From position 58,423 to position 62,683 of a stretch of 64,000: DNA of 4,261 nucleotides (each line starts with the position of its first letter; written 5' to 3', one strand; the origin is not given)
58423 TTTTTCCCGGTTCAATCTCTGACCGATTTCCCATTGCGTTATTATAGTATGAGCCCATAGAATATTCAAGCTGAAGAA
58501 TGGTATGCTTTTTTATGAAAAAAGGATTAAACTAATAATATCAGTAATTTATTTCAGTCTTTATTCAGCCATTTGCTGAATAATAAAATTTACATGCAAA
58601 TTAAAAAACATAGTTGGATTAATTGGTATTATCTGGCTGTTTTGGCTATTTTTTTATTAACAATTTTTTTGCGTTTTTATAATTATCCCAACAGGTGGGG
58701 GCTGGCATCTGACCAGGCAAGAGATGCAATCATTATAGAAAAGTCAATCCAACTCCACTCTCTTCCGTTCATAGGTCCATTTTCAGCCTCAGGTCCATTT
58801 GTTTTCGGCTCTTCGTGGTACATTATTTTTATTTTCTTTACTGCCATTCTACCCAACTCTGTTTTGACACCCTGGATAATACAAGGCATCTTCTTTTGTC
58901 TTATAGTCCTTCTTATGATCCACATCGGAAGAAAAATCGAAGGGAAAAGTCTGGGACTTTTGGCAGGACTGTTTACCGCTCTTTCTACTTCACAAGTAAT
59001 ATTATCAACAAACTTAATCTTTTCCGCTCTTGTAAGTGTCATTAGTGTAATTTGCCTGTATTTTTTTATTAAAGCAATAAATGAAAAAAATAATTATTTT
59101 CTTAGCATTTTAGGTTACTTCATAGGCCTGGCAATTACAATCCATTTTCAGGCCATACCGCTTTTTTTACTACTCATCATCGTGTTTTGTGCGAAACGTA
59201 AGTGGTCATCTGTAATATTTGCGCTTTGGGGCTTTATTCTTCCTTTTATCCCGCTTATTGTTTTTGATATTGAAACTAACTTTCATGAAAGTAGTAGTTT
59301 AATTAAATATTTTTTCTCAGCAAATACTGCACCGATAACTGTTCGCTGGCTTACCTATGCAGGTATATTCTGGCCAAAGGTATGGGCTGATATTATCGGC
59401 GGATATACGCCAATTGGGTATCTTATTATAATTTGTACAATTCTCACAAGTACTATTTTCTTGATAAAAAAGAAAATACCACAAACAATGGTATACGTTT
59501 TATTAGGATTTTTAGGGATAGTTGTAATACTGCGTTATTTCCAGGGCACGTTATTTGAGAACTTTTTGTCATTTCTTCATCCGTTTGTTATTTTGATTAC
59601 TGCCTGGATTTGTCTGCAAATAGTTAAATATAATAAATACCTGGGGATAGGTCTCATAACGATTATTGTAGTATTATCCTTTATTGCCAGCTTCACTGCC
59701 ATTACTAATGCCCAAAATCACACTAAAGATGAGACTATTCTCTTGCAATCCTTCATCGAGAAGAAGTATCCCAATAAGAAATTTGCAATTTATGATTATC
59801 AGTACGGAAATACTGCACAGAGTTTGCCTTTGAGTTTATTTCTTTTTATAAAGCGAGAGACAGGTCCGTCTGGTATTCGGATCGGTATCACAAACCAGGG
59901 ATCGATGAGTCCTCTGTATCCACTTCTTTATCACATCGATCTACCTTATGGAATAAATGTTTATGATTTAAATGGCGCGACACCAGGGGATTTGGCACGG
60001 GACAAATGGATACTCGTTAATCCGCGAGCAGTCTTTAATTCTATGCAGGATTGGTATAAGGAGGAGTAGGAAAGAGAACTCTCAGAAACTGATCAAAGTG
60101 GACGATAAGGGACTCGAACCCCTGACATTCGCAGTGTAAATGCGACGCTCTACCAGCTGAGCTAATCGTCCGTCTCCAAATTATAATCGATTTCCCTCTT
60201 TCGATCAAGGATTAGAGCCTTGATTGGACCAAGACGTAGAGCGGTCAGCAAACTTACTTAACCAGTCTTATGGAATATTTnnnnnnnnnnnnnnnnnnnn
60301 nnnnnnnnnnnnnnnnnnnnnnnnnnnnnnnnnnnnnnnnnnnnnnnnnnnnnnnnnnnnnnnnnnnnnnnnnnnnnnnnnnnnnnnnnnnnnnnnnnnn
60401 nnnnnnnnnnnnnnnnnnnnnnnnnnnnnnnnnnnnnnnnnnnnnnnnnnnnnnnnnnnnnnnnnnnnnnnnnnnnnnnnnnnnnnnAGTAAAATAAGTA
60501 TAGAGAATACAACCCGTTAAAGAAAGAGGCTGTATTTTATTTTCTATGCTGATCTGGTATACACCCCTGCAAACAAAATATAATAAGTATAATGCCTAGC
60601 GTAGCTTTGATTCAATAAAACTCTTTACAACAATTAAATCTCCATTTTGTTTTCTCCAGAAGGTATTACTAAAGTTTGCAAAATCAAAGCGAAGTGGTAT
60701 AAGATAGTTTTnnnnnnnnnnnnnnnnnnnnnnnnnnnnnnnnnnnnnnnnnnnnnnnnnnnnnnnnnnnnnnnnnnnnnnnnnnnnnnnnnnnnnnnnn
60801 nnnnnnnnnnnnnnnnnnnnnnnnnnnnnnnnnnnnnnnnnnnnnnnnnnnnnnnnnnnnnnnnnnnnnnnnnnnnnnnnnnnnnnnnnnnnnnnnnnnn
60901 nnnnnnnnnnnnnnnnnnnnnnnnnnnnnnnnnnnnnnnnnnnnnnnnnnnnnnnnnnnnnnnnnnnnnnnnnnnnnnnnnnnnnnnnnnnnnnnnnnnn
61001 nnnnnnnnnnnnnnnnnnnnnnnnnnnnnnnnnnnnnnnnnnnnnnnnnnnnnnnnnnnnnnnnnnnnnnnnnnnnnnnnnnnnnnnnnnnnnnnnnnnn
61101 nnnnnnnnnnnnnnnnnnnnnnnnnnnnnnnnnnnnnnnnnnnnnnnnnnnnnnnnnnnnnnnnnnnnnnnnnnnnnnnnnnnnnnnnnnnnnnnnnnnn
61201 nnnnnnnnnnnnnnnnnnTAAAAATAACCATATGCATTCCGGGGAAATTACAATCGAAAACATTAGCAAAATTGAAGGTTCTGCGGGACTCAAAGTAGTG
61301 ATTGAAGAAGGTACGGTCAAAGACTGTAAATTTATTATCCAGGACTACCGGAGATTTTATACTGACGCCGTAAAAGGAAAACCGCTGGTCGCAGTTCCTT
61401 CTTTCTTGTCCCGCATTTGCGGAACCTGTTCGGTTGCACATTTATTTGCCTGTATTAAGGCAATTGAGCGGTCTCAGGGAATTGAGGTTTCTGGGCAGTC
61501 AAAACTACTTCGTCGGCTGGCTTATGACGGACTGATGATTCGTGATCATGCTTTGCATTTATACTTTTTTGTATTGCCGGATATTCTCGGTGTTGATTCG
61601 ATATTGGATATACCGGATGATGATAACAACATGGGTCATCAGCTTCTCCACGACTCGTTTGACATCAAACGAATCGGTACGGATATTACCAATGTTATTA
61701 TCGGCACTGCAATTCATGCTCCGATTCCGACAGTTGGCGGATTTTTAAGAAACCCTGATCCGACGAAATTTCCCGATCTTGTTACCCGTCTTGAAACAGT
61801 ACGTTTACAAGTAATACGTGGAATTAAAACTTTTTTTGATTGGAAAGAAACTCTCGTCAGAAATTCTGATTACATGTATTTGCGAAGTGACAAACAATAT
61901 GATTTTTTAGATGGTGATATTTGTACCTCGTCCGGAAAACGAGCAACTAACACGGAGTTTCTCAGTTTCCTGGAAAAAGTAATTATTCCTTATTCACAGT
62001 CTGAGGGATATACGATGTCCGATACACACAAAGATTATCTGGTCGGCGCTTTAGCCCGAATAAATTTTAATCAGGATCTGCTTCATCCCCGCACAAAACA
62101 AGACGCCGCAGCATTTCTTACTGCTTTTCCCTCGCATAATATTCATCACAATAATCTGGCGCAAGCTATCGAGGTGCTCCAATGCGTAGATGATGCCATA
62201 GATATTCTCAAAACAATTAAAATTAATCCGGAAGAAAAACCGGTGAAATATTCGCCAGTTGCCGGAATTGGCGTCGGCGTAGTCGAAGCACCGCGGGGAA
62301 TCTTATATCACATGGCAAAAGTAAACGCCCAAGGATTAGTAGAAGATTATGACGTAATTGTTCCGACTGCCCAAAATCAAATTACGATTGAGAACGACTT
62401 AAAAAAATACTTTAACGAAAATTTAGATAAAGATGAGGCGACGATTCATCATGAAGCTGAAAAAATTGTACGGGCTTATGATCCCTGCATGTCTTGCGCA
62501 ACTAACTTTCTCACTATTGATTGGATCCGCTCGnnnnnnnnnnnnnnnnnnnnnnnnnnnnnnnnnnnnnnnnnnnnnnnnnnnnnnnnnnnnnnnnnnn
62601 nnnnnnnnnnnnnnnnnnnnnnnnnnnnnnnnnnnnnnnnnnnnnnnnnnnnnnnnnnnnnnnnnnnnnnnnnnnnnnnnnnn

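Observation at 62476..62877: Maturation-protease gene broken by a single in-frame TAA and overlapping the large-subunit 3' end on the opposite strand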

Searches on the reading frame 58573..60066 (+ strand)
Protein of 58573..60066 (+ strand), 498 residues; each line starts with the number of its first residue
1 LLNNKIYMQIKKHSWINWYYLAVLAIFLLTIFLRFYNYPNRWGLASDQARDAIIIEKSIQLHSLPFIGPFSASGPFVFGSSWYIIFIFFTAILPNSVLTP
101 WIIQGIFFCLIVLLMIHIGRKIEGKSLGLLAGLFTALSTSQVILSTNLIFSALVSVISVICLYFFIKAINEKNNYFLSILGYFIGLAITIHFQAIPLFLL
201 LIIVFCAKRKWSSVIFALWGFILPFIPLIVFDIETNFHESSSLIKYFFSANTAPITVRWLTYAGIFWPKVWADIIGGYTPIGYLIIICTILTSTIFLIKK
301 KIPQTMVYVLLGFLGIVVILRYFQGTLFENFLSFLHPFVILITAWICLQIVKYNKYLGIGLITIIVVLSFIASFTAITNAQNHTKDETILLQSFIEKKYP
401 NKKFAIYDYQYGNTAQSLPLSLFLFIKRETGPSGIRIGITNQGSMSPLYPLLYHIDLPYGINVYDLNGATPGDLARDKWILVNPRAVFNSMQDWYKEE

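Call 40: search_protein_families(library=pfam, proteins=[window:58573-60066:+], max_evalue=0.001)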
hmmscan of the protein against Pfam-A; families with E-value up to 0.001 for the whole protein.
window:58573-60066:+ (498 aa): 1 family
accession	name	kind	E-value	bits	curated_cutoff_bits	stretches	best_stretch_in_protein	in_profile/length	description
PF13231.12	PMT_2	-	0.00034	21.3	26.1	1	87-223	11-149/160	Dolichyl-phosphate-mannose-protein mannosyltransferase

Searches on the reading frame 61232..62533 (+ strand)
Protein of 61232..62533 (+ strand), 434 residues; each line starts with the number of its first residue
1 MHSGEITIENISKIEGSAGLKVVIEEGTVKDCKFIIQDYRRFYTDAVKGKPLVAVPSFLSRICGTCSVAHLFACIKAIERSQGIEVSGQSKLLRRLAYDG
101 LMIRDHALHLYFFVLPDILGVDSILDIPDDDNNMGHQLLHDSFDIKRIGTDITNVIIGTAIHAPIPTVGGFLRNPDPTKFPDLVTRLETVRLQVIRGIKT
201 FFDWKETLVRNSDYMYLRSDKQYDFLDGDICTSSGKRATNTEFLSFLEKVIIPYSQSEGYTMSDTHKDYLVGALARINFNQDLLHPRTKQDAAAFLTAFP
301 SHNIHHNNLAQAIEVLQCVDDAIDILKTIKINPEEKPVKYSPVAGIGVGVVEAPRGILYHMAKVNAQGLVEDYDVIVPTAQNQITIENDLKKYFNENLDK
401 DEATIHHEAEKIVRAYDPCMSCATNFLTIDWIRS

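Call 4: search_protein_families(library=pfam, proteins=[window:61232-62533:+], max_evalue=1)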
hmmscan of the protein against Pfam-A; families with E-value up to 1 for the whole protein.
window:61232-62533:+ (434 aa): 1 family
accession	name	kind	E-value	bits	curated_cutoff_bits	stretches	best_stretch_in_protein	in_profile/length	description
PF00374.24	NiFeSe_Hases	-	1.9e-24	86.9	25.8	2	47-129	7-90/508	Nickel-dependent hydrogenase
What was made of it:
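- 61232..62536 (+): [NiFe]-hydrogenase large subunit, 434 aa, group 3b-like (CPR 'hyd2' clade). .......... and DPCMSC Cys ligands are intact. It carries a 9-residue C-terminal extension. Pfam NiFeSe_Hases (call 4).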

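Call 17: find_encoding_contigs(protein=window:61232-62533:+, flank=3000, max_places=10)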
Protein window:61232-62533:+ (434 aa): no gene with exactly this product is on record in the collection.

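Call 18: list_cluster_members(proteins=[P0002, P0001, window:61232-62533:+])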
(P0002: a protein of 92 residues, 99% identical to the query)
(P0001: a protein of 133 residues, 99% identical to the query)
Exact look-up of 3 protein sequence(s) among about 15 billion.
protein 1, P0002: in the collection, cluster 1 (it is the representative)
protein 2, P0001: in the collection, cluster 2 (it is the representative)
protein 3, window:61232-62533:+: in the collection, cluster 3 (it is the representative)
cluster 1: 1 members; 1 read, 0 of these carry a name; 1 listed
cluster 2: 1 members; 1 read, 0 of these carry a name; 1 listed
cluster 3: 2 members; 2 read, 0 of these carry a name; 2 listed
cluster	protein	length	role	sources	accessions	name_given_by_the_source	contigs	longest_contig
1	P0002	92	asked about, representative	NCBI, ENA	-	-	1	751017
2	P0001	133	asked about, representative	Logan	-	-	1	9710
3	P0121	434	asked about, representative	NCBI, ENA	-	-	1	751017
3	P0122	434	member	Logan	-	-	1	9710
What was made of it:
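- Tried and rejected: The cluster tables show only the 751,017-bp source contig and the one Logan contig (call 18).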

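Call 26: search_solved_structures(query=window:61232-62533:+, max_evalue=0.001, show_alignments=1)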
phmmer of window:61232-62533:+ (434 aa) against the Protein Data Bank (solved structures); distinct sequences matched with E-value up to 0.001: 68 (the best 60 are shown).
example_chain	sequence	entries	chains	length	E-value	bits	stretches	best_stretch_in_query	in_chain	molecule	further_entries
5yxy_A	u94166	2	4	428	5.1e-51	177.2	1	6-425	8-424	Cytosolic NiFe-hydrogenase, alpha subunit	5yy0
9nez_D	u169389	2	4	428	4.4e-50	174.1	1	6-426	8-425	Sulfhydrogenase 1 subunit alpha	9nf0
9e15_B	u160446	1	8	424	9.9e-50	173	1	6-424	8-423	Sulfhydrogenase 1 subunit alpha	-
9e1j_B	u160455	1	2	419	1e-49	172.9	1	6-424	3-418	Sulfhydrogenase 1 subunit alpha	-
5odc_F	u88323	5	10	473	3.1e-44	154.9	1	6-427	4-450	Methyl-viologen reducing hydrogenase subunit A | Methyl-viologen reducing hydrogenase, subunit A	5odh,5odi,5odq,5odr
7t2r_D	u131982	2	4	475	1.3e-35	126.4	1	7-425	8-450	NiFe hydrogenase large subunit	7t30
9sw2_F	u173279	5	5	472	5.4e-34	121.1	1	6-427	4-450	F420-non-reducing hydrogenase subunit A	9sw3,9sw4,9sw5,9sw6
9sfi_g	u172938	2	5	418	1.4e-33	119.8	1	4-390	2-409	Coenzyme F420-reducing hydrogenase, alpha subunit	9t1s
5xf9_D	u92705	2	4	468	4.7e-29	104.8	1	6-424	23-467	NAD-reducing hydrogenase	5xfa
3zfs_A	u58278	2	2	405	2e-26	96.2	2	298-430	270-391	F420-REDUCING HYDROGENASE, SUBUNIT ALPHA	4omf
4ci0_A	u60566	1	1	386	4.1e-25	91.9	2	5-191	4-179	F420-REDUCING HYDROGENASE, SUBUNIT ALPHA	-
9r51_A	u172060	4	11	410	1.9e-23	86.4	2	13-174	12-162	F420-reducing [NiFe]-hydrogenase from Methanothermococcus thermolithotrophicus subunit alp | F420-reducing [NiFe]-hydrogenase from Methanothermococcus thermolit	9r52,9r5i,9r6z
6qgt_A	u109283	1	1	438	1.5e-22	83.4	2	10-179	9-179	F420-reducing hydrogenase, subunit alpha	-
6qgr_A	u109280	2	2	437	1.5e-22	83.4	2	10-179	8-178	Coenzyme F420 hydrogenase subunit alpha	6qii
5jsu_B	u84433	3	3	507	1.6e-20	76.8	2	6-191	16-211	Periplasmic [NiFeSe] hydrogenase, large subunit, selenocysteine-containing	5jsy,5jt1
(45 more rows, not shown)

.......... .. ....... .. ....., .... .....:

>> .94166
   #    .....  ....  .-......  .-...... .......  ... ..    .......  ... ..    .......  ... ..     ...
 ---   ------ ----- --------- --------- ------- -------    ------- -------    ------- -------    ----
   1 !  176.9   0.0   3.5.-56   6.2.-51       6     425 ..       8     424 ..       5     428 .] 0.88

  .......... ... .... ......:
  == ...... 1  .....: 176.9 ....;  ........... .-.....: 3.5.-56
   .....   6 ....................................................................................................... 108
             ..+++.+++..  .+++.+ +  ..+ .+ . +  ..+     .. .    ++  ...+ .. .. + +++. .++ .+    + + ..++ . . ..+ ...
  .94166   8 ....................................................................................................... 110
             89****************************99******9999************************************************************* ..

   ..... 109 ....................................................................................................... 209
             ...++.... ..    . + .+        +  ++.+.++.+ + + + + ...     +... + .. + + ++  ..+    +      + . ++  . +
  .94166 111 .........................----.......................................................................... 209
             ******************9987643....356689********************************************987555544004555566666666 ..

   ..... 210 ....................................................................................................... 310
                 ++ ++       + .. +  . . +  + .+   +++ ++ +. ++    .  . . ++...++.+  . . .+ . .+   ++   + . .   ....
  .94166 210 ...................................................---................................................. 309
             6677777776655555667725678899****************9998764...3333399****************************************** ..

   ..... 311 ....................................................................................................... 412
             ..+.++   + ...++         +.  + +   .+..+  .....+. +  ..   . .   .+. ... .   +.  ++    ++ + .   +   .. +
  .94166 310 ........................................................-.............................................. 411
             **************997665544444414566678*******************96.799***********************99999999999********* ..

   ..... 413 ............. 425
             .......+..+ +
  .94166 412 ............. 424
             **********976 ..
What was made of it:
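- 61232..62536 (+): Best solved relatives are T. kodakarensis HyhL 5yxy (E 5e-51) and P. furiosus SH1 alpha (call 26).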

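Call 53: search_protein_families(library=ncbifam, proteins=[window:61232-62533:+], max_evalue=0.01)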
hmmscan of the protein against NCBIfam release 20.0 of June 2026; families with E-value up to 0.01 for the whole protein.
window:61232-62533:+ (434 aa): 9 families
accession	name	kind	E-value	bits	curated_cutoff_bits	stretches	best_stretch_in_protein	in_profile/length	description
NF040828.1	sulfhyd_ShyA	equivalog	9.9e-63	212.4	700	1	6-427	3-413/415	NAD(P)-dependent hydrogenase/sulfhydrogenase 2 subunit alpha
NF040832.1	sulfhyd_HydA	equivalog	2e-58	198.5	880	1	6-425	5-422/426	NADPH-dependent hydrogenase/sulfhydrogenase 1 subunit alpha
TIGR03295.1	frhA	equivalog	9.6e-42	143.4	392.5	2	5-176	4-167/412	coenzyme F420 hydrogenase subunit alpha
NF041785.2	VhuA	equivalog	2.4e-38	131.8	800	1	4-391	2-410/418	F420-non-reducing hydrogenase Vhu subunit A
NF033181.1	NiFeSe_hydrog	equivalog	1e-32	113.7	600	2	5-127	3-124/507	nickel-dependent hydrogenase large subunit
NF045518.1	H2_NiFeSe_large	exception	7.4e-27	94.3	780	2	5-191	3-199/485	NiFeSe hydrogenase large subunit HysA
NF007778.0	PRK10467.1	equivalog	6.9e-19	67.5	969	2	4-127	3-125/567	hydrogenase 2 large subunit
NF007550.0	PRK10170.1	equivalog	1.7e-17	63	1101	2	7-121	20-134/597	Ni/Fe-hydrogenase large subunit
NF041786.2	VhuU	equivalog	0.00013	21.6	70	1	410-424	12-26/45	F420-non-reducing hydrogenase selenoprotein subunit VhuU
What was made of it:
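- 61232..62536 (+): NCBIfam ShyA/HydA matches score far below cut-off (call 53).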

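Call 59: search_protein_representatives(protein=window:61232-62533:+)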
Query: 434 residues. Proteins with E-value up to 0.001 (for the whole library): 3068; up to 1e-10: 1413; up to 1e-30: 343. The best 150 are listed.
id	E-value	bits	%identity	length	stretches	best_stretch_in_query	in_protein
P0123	7.4e-192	654.4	63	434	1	1-433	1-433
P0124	8.2e-111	387.4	46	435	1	6-433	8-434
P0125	1.5e-109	383.3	44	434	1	8-430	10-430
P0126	9.2e-109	380.7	45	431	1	5-431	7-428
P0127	2.3e-107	376.1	43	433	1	5-432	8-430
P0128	3.8e-106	372.1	42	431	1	6-429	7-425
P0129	3.9e-100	352.2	42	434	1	5-429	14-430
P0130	4.8e-95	335.5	61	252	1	184-433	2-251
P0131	5.7e-88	312.2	39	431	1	2-431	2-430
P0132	6.5e-87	308.7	39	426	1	1-432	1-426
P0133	2.1e-85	303.7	45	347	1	3-348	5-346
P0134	2.0e-84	300.5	39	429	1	6-432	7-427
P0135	1.5e-82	294.3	44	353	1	76-431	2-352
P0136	1.2e-73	265.0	36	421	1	5-420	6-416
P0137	7.9e-73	262.3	45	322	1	113-429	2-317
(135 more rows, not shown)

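Call 61: find_encoding_contigs(protein=P0124, flank=3000, max_places=3)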
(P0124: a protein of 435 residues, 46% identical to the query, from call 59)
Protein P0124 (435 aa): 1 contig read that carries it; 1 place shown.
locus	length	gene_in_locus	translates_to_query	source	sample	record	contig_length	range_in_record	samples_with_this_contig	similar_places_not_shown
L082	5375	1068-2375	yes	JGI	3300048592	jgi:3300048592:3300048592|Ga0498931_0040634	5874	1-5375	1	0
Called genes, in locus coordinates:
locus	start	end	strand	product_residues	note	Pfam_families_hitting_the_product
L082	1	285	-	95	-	?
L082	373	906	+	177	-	PF01058:Oxidored_q6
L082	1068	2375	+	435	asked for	PF00374:NiFeSe_Hases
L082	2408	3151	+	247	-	PF04402:SIMPL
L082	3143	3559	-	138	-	-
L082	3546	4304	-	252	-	PF19927:DUF6390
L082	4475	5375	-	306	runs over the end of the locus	PF00892:EamA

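Call 62: find_encoding_contigs(protein=P0126, flank=3000, max_places=3)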
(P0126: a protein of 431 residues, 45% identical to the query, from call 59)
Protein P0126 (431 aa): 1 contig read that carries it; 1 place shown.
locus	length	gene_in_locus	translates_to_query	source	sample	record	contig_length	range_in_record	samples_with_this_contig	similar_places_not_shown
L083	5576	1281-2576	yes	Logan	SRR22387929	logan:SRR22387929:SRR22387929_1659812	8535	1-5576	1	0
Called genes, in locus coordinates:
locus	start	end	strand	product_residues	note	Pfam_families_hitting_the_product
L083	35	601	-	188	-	PF06559:DCD_N, PF22769:DCD, PF00692:dUTPase (weak)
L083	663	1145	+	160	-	PF01058:Oxidored_q6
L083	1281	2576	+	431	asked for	PF00374:NiFeSe_Hases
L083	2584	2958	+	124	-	-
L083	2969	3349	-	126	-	-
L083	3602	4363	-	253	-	PF19927:DUF6390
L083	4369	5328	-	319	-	PF00892:EamA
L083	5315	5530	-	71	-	-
